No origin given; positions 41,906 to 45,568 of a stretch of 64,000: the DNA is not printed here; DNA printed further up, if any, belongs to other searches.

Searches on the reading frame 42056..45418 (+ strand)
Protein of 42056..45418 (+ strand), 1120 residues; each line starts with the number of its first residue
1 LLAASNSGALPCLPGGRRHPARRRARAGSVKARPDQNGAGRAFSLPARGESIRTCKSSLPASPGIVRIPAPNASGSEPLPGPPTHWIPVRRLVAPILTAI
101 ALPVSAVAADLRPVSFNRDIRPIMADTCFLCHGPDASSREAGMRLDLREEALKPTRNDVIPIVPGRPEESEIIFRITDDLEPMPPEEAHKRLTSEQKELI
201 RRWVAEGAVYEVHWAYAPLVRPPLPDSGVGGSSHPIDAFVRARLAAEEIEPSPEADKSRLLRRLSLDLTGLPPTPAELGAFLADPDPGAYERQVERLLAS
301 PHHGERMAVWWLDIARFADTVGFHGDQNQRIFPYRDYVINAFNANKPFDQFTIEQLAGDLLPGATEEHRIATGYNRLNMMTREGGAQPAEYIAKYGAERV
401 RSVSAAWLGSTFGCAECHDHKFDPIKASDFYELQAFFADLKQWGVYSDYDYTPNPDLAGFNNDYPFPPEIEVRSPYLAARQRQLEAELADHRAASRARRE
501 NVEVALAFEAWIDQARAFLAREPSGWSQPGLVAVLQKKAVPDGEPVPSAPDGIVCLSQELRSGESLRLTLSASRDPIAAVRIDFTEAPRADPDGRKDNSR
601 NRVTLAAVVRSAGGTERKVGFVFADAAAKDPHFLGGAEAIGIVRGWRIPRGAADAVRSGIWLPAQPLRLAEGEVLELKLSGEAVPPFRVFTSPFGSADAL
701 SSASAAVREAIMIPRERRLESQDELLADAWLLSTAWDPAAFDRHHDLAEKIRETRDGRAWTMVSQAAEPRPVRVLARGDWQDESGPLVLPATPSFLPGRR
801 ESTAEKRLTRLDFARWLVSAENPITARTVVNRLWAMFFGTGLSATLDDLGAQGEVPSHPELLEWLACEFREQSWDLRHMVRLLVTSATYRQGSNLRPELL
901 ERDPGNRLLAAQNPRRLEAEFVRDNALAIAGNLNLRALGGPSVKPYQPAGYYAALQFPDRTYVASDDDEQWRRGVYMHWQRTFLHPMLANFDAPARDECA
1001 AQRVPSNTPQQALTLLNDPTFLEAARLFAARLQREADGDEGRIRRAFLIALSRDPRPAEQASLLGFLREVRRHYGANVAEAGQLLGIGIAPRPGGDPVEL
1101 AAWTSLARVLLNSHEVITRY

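Call 67: search_protein_families(library=pfam, proteins=[window:42056-45418:+], max_evalue=0.00001)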
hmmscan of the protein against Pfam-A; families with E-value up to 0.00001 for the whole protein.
window:42056-45418:+ (1120 aa): 3 families
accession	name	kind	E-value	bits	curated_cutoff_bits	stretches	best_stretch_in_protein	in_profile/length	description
PF07587.16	PSD1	-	1.4e-93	313.3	28.5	1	809-1066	1-243/244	Protein of unknown function (DUF1553)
PF07583.16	PSCyt2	-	2.1e-81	273.3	29.8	1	235-441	1-208/209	Protein of unknown function (DUF1549)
PF07635.16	PSCyt1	-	6.4e-13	49.6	22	1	128-187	1-59/59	Planctomycete cytochrome C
